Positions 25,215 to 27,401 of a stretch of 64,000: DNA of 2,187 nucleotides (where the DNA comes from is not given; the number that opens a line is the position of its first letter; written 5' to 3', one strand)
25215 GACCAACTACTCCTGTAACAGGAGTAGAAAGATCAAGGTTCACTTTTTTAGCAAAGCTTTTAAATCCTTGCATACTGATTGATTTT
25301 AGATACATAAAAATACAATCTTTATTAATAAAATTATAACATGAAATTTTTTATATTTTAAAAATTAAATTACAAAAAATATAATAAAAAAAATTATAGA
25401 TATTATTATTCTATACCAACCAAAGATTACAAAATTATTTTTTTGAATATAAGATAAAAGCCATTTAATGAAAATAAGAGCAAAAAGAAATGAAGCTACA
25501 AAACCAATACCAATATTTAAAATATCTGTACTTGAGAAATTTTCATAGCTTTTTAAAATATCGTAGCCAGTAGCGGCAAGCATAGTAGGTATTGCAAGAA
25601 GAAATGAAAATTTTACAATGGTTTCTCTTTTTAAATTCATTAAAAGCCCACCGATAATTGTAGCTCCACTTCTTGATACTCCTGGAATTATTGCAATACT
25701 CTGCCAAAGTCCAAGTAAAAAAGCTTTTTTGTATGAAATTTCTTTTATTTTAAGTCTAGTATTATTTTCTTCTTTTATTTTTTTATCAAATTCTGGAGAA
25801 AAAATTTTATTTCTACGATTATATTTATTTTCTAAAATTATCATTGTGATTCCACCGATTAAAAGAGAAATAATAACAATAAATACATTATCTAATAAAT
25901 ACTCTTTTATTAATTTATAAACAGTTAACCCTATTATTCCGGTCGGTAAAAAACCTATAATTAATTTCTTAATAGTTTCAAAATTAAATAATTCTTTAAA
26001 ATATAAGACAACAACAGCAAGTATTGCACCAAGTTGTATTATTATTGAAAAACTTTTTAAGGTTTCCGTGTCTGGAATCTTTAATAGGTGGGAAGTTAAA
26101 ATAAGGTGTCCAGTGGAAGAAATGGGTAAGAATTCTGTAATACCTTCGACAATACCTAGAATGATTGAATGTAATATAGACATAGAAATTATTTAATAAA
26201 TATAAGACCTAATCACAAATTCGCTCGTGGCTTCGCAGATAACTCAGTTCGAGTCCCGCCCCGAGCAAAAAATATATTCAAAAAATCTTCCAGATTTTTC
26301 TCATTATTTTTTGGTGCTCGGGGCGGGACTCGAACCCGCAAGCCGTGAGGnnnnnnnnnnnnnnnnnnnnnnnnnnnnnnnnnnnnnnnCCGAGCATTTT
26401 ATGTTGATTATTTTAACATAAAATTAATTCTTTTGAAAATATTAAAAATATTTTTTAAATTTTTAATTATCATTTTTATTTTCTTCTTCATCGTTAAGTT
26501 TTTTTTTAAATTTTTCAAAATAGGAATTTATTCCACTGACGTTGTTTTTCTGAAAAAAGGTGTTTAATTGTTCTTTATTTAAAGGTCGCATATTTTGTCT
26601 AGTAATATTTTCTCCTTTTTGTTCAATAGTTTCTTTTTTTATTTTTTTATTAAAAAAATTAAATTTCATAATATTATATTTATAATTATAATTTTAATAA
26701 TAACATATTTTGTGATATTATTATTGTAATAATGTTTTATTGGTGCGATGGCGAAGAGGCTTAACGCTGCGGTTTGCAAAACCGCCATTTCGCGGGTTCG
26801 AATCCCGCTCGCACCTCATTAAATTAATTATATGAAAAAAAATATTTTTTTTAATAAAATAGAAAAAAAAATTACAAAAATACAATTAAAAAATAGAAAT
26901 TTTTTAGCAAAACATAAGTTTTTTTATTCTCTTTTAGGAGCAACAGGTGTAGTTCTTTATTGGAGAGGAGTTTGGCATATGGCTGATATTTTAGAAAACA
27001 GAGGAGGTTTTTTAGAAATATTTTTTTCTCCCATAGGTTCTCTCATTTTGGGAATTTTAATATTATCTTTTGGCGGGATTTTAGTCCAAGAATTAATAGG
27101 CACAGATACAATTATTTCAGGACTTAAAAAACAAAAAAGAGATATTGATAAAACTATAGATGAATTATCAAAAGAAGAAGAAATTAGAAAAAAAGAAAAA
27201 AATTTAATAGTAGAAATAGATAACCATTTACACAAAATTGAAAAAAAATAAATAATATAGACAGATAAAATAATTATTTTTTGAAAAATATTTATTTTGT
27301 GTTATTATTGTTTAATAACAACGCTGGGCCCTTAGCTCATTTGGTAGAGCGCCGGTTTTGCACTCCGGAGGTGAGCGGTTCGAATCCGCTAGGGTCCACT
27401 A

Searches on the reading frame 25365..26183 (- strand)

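Call 13: search_protein_families(library=pfam, proteins=[window:25365-26183:-], max_evalue=0.1)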
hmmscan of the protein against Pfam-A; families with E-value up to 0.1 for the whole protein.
window:25365-26183:- (272 aa): 2 families
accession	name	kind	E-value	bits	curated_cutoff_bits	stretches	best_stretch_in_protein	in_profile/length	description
PF02673.24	BacA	-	6.6e-78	262.4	33.4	1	7-264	2-257/257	Bacitracin resistance protein BacA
PF05106.17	Phage_holin_3_1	-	0.026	15.4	23.8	1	50-110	21-81/99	Phage holin family (Lysis protein S)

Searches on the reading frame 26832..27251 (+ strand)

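Call 13: search_protein_families(library=pfam, proteins=[window:26832-27251:+], max_evalue=0.1)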
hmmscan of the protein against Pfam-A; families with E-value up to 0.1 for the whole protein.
window:26832-27251:+ (139 aa): 1 family
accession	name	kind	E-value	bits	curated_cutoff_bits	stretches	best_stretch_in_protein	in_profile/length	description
PF15993.10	Fuseless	-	0.0012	18.8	25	1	5-72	58-122/298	Fuseless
